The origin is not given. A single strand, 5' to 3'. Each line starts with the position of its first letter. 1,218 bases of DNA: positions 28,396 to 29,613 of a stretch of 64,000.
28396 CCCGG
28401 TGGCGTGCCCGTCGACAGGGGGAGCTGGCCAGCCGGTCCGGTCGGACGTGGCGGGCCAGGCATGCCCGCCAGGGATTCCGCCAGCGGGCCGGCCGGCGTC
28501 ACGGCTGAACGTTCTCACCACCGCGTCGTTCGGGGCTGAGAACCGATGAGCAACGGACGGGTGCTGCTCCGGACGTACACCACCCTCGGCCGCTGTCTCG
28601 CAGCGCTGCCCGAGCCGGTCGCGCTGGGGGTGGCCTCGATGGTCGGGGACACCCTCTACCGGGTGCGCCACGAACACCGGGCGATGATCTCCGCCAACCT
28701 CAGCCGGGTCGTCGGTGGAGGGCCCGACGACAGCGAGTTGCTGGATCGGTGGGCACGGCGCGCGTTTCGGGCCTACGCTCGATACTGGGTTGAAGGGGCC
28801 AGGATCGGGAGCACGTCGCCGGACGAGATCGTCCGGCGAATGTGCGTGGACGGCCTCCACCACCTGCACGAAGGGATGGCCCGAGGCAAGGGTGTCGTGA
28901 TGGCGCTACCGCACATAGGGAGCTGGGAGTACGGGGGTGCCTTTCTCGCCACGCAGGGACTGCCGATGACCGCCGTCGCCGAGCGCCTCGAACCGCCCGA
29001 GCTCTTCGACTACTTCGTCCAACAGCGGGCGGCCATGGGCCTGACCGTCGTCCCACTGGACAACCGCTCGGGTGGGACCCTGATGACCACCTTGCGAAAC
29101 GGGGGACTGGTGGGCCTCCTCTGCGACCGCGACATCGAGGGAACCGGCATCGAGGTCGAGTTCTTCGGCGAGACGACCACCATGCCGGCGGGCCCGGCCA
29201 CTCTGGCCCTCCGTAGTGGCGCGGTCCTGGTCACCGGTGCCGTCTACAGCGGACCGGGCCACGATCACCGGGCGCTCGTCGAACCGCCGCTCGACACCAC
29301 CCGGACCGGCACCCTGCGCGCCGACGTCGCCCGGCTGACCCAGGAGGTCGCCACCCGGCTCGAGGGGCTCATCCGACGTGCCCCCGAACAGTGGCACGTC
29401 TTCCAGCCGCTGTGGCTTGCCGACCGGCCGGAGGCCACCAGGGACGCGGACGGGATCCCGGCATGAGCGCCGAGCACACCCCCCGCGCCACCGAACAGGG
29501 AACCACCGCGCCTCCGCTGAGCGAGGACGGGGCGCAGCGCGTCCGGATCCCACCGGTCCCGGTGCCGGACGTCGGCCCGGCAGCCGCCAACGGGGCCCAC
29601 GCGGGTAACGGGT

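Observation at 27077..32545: A PAS x3-GGDEF diguanylate cyclase sits inside the conserved PIM-biosynthesis operon, start/stop-coupled to patA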

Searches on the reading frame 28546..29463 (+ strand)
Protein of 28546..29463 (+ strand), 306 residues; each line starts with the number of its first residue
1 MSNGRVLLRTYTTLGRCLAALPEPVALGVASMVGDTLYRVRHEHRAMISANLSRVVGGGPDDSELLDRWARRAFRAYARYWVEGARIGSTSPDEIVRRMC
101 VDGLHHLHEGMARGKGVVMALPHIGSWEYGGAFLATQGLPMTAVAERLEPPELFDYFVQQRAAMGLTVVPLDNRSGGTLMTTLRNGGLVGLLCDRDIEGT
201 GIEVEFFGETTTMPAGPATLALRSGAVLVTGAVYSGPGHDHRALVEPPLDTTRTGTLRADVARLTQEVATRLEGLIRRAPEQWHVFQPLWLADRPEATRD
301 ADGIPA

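Call 8: search_protein_families(library=pfam, proteins=[window:28546-29463:+], max_evalue=0.01)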
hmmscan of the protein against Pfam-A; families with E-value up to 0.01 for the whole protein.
window:28546-29463:+ (306 aa): 1 family
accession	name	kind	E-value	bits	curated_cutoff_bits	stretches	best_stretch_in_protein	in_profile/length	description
PF03279.18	Lip_A_acyltrans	-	1.9e-48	165.6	22.3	1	12-291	20-294/295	Bacterial lipid A biosynthesis acyltransferase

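Call 9: search_protein_families(library=ncbifam, proteins=[window:28546-29463:+], max_evalue=0.001)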
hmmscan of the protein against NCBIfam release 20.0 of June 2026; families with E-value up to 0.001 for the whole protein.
window:28546-29463:+ (306 aa): 15 families
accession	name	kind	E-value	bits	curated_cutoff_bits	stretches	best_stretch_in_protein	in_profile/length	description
NF005919.0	PRK07920.1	equivalog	4.7e-78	262.4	209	1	9-299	13-302/311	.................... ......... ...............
NF006270.0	PRK08419.1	equivalog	1.3e-30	106.7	248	1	5-290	4-288/298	lipid A biosynthesis lauroyl acyltransferase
NF006487.0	PRK08905.1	equivalog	2.1e-22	79.5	281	1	12-283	4-266/290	lysophospholipid acyltransferase family protein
NF005120.0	PRK06553.1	equivalog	5.6e-14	52.2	273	1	97-290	114-306/308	lipid A biosynthesis lauroyl acyltransferase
NF006507.0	PRK08943.1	subfamily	6.7e-14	51.7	337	1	17-284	36-298/322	lipid A biosynthesis (KDO)2-(lauroyl)-lipid IVA acyltransferase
TIGR02208.1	lipid_A_msbB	equivalog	2.6e-13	50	336.05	1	29-286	38-290/305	lauroyl-Kdo(2)-lipid IV(A) myristoyltransferase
NF006438.0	PRK08734.1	equivalog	4.5e-12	45.6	363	1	70-283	67-278/305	lauroyl acyltransferase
NF004191.0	PRK05646.1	equivalog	5.6e-12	45.5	491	1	18-287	28-292/310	lipid A biosynthesis lauroyl acyltransferase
NF004190.0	PRK05645.1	equivalog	9.4e-12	44.6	377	1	16-221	14-219/295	lysophospholipid acyltransferase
TIGR02207.1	lipid_A_htrB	subfamily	6.2e-11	42.2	297.8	1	18-291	25-287/303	LpxL/LpxP family Kdo(2)-lipid IV(A) lauroyl/palmitoleoyl acyltransferase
NF006437.0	PRK08733.1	equivalog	7.4e-11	41.7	540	1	21-284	34-288/306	LpxL/LpxP family Kdo(2)-lipid IV(A) lauroyl/palmitoleoyl acyltransferase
NF005399.0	PRK06946.1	subfamily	1.3e-09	37.7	343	1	9-284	8-277/294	lipid A biosynthesis lauroyl acyltransferase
NF005150.0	PRK06628.1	equivalog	3.9e-09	36.3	350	1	71-290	72-288/290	lipid A biosynthesis lauroyl acyltransferase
NF005952.0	PRK08025.1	equivalog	3.5e-06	26.4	517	1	19-284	30-288/306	kdo(2)-lipid IV(A) palmitoleoyltransferase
NF004569.0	PRK05906.1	equivalog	1.8e-05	23.8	439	1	102-288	127-310/454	lipid A biosynthesis lauroyl acyltransferase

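Call 12: find_related_loci(query=window:28546-29463:+, collection=genome_contigs, flank=10000)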
Query window:28546-29463:+ (306 aa) in genome_contigs; peptide patterns used: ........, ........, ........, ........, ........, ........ (x = any residue, [..] = any of these).
315 stretches matched a pattern; 228 encode a relative of the query (tblastn E <= 1e-3); the best 80 are kept; 80 distinct loci.
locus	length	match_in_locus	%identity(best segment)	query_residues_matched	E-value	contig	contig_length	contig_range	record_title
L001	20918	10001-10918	92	1-306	8e-177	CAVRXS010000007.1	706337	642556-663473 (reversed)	MAG: uncultured Acidimicrobiaceae bacterium isolate MFD06092.bin.2.39 genome assembly, contig: contig_9192, whole genome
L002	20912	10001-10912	92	3-306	1e-176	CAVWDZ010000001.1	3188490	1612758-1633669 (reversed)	MAG: uncultured Acidimicrobiaceae bacterium isolate MFD09286.bin.1.60 genome assembly, contig: contig_32399, whole genom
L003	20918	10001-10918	90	1-306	3e-176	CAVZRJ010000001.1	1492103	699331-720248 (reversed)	MAG: uncultured Acidimicrobiaceae bacterium isolate MFD05705.bin.1.211 genome assembly, contig: contig_25841, whole geno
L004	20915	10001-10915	87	1-305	3e-165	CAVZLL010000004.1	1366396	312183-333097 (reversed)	MAG: uncultured Acidimicrobiaceae bacterium isolate MFD02248.bin.1.43 genome assembly, contig: contig_3633, whole genome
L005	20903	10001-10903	85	5-305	1e-162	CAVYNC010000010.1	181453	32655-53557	MAG: uncultured Acidimicrobiaceae bacterium isolate MFD05705.bin.2.39 genome assembly, contig: contig_72161, whole genom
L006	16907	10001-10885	80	1-295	6e-160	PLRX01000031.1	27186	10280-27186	MAG: Acidimicrobiaceae bacterium isolate bog_763 73.20120700_S1D.86_contig_28409, whole genome shotgun sequence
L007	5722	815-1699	79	1-295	2e-160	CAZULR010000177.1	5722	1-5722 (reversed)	MAG TPA_asm: uncultured Acidimicrobiaceae bacterium isolate binchicken_co162_57 genome assembly, contig: NODE_38979_leng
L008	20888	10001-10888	79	1-296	6e-158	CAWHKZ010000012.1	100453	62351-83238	MAG: uncultured Acidimicrobiaceae bacterium isolate MFD02472.bin.2.20 genome assembly, contig: contig_75436, whole genom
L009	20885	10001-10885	78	1-295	2e-157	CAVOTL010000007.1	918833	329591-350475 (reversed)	MAG: uncultured Acidimicrobiaceae bacterium isolate MFD00082.bin.3.95 genome assembly, contig: contig_6545, whole genome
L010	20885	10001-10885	78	1-295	1e-157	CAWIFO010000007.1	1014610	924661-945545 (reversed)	MAG: uncultured Actinomycetota bacterium isolate MFD01872.bin.2.106 genome assembly, contig: contig_94341, whole genome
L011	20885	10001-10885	77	1-295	3e-155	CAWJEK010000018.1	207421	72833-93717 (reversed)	MAG: uncultured Acidimicrobiaceae bacterium isolate MFD04780.bin.2.127 genome assembly, contig: contig_34546, whole geno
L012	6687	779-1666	76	1-296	1e-154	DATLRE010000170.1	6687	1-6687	MAG TPA_asm: Acidimicrobiales bacterium isolate SMAG_U13896 k141_969881, whole genome shotgun sequence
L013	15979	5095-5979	76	1-295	2e-153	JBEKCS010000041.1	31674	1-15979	MAG: Acidimicrobiales bacterium isolate SPRUCE 165 SPRUCE_165_41, whole genome shotgun sequence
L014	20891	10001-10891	75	1-297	4e-153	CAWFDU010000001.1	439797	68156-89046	MAG: uncultured Acidimicrobiales bacterium isolate MFD05512.bin.2.132 genome assembly, contig: contig_1141, whole genome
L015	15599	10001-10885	77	1-295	9e-153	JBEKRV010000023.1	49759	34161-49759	MAG: Acidimicrobiales bacterium isolate SPRUCE 519 SPRUCE_519_23, whole genome shotgun sequence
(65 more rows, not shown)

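Call 18: search_solved_structures(query=window:28546-29463:+, show_alignments=1, max_evalue=0.001)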
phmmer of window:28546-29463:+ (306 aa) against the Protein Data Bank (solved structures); distinct sequences matched with E-value up to 0.001: 5.
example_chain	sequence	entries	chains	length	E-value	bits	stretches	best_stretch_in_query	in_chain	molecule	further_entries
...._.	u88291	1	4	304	2.7e-46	161.5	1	9-299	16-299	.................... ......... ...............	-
5f2t_A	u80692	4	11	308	2.8e-46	161.4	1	11-299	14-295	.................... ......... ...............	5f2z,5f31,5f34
7ojt_A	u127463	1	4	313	2.9e-46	161.4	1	9-299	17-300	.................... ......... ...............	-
5kn7_B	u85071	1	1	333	1.7e-09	40.6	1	87-284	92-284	Lipid A biosynthesis lauroyl acyltransferase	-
5knk_B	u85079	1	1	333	1.2e-08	37.9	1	87-284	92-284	Lipid A biosynthesis lauroyl acyltransferase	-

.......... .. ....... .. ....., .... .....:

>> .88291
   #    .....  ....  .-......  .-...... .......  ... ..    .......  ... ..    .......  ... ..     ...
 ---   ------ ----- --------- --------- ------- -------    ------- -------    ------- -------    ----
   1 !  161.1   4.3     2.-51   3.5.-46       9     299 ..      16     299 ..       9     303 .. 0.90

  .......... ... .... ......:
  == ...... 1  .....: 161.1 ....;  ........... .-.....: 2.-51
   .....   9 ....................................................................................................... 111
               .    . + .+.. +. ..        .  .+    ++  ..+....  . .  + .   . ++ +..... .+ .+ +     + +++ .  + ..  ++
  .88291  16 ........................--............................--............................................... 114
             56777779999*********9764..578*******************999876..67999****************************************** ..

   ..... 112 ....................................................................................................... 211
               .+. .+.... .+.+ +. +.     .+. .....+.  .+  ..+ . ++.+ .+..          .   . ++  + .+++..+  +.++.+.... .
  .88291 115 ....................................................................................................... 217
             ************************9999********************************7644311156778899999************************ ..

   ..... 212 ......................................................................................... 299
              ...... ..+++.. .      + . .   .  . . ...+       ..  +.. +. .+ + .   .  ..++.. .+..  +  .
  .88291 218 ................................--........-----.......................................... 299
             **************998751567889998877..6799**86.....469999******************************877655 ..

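Call 49: search_protein_representatives(protein=window:28546-29463:+)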
Query: 306 residues. Proteins with E-value up to 0.001 (for the whole library): 13305; up to 1e-10: 6101; up to 1e-30: 601. The best 150 are listed.
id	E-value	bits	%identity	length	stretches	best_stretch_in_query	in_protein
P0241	1.8e-102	359.2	57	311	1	6-297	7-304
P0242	4.7e-94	331.5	35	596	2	16-292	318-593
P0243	5.2e-91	321.5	55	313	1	9-299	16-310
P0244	1.3e-88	313.6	51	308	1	2-294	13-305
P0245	1.8e-86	306.6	50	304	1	10-296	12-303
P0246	1.4e-82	293.8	62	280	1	68-282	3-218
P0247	5.6e-80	285.3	49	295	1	8-294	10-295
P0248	6.3e-77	275.2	48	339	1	8-301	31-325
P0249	2.6e-76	273.2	61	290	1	93-299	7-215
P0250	7.4e-75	268.4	44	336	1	9-304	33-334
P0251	3.9e-73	262.8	61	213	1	1-185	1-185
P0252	3.1e-71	256.6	60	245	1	102-289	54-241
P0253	2.1e-70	253.8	55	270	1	10-242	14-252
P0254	2.9e-69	250.1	44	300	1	11-295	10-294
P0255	7.7e-69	248.7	48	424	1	40-294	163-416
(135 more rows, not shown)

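Call 51: find_homologous_proteins(query=P0241, max_evalue=1e-30)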
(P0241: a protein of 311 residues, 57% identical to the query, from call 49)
Query P0241 (311 aa): 6396 proteins with E <= 1e-30 among 8000 candidates; the best 120 are listed.
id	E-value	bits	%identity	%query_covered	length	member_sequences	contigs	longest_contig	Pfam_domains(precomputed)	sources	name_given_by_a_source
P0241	3.1e-203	692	100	100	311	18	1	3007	PF03279.19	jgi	jgi:KDO2-lipid IV(A) lauroyltransferase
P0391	2.7e-133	462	72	95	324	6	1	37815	PF03279.19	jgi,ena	-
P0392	1.8e-131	456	68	95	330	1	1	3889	PF03279.19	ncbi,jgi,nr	ncbi:MAG TPA: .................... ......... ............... [Acidimicrobiales bacterium]|jgi:KDO2-l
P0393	2.4e-131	456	68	97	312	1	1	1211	PF03279.19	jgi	jgi:phosphatidylinositol dimannoside acyltransferase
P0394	1.1e-129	450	69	95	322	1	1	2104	PF03279.19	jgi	jgi:lauroyl/myristoyl acyltransferase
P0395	1.1e-129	450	69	95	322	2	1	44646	PF03279.19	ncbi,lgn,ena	-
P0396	7.9e-127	441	67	98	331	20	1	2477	PF03279.19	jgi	jgi:KDO2-lipid IV(A) lauroyltransferase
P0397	3.6e-126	439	66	95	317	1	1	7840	PF03279.19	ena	-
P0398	4.9e-126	438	67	95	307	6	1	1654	PF03279.19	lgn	-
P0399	6.5e-126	438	68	94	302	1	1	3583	PF03279.19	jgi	jgi:KDO2-lipid IV(A) lauroyltransferase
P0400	2.6e-125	436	66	94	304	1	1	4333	PF03279.19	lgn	-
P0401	4.5e-125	435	67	95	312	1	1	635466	PF03279.19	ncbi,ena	-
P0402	7.0e-125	435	66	93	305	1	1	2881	PF03279.19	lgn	-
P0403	9.5e-125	434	65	95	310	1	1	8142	PF03279.19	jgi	jgi:phosphatidylinositol dimannoside acyltransferase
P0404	1.1e-124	434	67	95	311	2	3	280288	PF03279.19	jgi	jgi:KDO2-lipid IV(A) lauroyltransferase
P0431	1.7e-119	417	69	85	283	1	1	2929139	PF03279.19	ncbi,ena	-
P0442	2.7e-118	413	63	97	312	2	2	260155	PF03279.19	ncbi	ncbi:MAG: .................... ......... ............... [Acidimicrobiales bacterium]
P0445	3.9e-118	413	63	95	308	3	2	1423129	PF03279.19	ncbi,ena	-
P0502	1.8e-112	394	60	96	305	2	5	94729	PF03279.19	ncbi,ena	-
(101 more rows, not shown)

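Call 52: find_encoding_contigs(protein=P0391, flank=6000, max_places=1)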
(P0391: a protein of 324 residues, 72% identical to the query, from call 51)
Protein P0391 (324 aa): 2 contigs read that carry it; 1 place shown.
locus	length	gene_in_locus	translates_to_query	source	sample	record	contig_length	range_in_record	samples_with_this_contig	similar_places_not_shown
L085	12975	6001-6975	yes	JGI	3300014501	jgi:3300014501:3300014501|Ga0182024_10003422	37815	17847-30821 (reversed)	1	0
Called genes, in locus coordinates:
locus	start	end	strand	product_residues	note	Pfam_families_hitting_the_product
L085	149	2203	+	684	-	PF02824:TGS, PF07973:tRNA_SAD, PF00587:tRNA-synt_2b, PF03129:HGTP_anticodon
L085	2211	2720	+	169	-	PF11969:DcpS_C (weak), PF01230:HIT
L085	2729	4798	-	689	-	PF00009:GTP_EFTU, PF22042:EF-G_D2, PF14492:EFG_III, PF16658:RF3_C (faint), PF03764:EFG_IV, PF00679:EFG_C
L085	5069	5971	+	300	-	PF01066:CDP-OH_P_transf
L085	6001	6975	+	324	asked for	PF03279:Lip_A_acyltrans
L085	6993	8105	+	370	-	PF13439:Glyco_transf_4, PF13579:Glyco_trans_4_4, PF00534:Glycos_transf_1, PF13692:Glyco_trans_1_4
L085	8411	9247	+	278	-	PF01435:Peptidase_M48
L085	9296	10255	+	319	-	PF01680:SOR_SNZ, PF05690:ThiG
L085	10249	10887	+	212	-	PF01174:SNO, PF07685:GATase_3 (faint)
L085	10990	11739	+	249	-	PF20772:TACO1_YebC_N, PF01709:Transcrip_reg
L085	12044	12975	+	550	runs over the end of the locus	-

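Call 53: find_encoding_contigs(protein=P0401, flank=6000, max_places=1)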
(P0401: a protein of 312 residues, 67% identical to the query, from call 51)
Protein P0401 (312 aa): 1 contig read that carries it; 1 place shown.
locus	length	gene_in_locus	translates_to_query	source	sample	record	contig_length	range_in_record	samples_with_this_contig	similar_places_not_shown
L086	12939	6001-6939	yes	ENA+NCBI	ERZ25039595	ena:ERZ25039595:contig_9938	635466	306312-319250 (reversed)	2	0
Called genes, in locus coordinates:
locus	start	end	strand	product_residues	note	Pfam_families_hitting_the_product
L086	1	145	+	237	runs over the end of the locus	PF00106:adh_short, PF01370:Epimerase, PF08659:KR, PF13561:adh_short_C2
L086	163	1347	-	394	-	-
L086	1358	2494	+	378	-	PF00587:tRNA-synt_2b, PF03129:HGTP_anticodon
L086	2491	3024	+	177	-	PF11969:DcpS_C (weak), PF01230:HIT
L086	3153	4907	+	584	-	-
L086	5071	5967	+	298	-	PF01066:CDP-OH_P_transf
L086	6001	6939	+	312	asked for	PF03279:Lip_A_acyltrans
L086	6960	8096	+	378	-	PF13439:Glyco_transf_4, PF13579:Glyco_trans_4_4, PF20706:GT4-conflict (faint), PF00534:Glycos_transf_1, PF13692:Glyco_trans_1_4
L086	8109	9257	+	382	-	PF01435:Peptidase_M48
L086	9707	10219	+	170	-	PF01680:SOR_SNZ, PF05690:ThiG, PF17935:TetR_C_27 (weak)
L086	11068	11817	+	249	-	PF20772:TACO1_YebC_N, PF01709:Transcrip_reg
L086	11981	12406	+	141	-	PF02075:RuvC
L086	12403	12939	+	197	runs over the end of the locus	PF01330:RuvA_N, PF00633:HHH (faint), PF14520:HHH_5, PF07499:RuvA_C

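Call 54: find_encoding_contigs(protein=P0431, flank=6000, max_places=1)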
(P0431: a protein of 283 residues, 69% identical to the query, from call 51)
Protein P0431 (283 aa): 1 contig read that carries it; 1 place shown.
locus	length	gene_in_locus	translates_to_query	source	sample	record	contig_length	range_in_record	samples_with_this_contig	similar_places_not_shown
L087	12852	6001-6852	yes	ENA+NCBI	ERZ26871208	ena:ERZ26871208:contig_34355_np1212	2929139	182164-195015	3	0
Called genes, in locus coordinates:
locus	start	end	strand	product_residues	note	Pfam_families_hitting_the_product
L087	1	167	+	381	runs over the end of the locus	PF01406:tRNA-synt_1e, PF01921:tRNA-synt_1f (faint), PF09334:tRNA-synt_1g (faint)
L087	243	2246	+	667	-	PF02824:TGS, PF07973:tRNA_SAD, PF00587:tRNA-synt_2b, PF03129:HGTP_anticodon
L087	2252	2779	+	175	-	PF04677:CwfJ_C_1 (weak), PF01230:HIT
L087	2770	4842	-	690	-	PF00009:GTP_EFTU, PF01926:MMR_HSR1 (faint), PF22042:EF-G_D2, PF14492:EFG_III, PF03764:EFG_IV, PF00679:EFG_C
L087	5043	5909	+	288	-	PF01066:CDP-OH_P_transf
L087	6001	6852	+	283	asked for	PF03279:Lip_A_acyltrans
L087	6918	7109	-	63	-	-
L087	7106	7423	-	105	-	PF00589:Phage_integrase (weak)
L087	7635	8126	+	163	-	-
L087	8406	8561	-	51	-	-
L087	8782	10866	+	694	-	-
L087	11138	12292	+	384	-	PF13439:Glyco_transf_4, PF13579:Glyco_trans_4_4, PF00534:Glycos_transf_1, PF13692:Glyco_trans_1_4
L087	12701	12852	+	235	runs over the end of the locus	PF01435:Peptidase_M48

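Call 55: find_encoding_contigs(protein=P0445, flank=6000, max_places=1)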
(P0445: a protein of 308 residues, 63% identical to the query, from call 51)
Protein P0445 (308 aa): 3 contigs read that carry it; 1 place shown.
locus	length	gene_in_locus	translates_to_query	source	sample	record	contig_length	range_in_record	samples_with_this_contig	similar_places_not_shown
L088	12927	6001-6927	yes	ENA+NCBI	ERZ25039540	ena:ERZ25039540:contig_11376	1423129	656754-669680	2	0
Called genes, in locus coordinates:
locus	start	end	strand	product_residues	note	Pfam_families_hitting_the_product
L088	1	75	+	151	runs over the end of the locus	PF10604:Polyketide_cyc2, PF03364:Polyketide_cyc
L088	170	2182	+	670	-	PF02824:TGS, PF07973:tRNA_SAD, PF00587:tRNA-synt_2b, PF03129:HGTP_anticodon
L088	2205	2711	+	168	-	PF11969:DcpS_C, PF01230:HIT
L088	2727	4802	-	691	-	PF00009:GTP_EFTU, PF01926:MMR_HSR1 (faint), PF03144:GTP_EFTU_D2 (faint), PF22042:EF-G_D2, PF14492:EFG_III, PF03764:EFG_IV, PF00679:EFG_C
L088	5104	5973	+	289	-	PF01066:CDP-OH_P_transf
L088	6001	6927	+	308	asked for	PF03279:Lip_A_acyltrans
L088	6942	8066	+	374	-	PF13439:Glyco_transf_4, PF13579:Glyco_trans_4_4, PF00534:Glycos_transf_1, PF13692:Glyco_trans_1_4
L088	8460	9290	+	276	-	PF01435:Peptidase_M48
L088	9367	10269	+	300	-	PF01680:SOR_SNZ, PF05690:ThiG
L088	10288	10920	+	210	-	PF01174:SNO, PF07685:GATase_3 (weak)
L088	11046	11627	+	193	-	-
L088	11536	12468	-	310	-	-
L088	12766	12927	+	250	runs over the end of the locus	PF20772:TACO1_YebC_N, PF01709:Transcrip_reg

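Call 75: find_encoding_contigs(protein=P0442, flank=5000, max_places=1)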
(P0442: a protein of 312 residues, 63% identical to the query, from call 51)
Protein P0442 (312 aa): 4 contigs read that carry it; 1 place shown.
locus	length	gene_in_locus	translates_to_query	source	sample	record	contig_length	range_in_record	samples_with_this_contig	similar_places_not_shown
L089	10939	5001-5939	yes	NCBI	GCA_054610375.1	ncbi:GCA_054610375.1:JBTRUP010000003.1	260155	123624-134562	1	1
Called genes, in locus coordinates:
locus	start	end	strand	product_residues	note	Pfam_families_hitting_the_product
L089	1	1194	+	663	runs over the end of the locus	PF02824:TGS, PF07973:tRNA_SAD, PF00587:tRNA-synt_2b, PF03129:HGTP_anticodon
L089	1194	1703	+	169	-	PF01230:HIT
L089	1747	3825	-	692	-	PF00009:GTP_EFTU, PF03144:GTP_EFTU_D2 (faint), PF22042:EF-G_D2, PF14492:EFG_III, PF03764:EFG_IV, PF00679:EFG_C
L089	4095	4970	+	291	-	PF01066:CDP-OH_P_transf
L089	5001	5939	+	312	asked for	PF03279:Lip_A_acyltrans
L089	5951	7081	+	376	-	PF13439:Glyco_transf_4, PF13579:Glyco_trans_4_4, PF20706:GT4-conflict (weak), PF00534:Glycos_transf_1, PF13692:Glyco_trans_1_4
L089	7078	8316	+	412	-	PF01435:Peptidase_M48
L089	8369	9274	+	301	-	PF01680:SOR_SNZ, PF05690:ThiG (weak)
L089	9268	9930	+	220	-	PF01174:SNO, PF07685:GATase_3 (weak)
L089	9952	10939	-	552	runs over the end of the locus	-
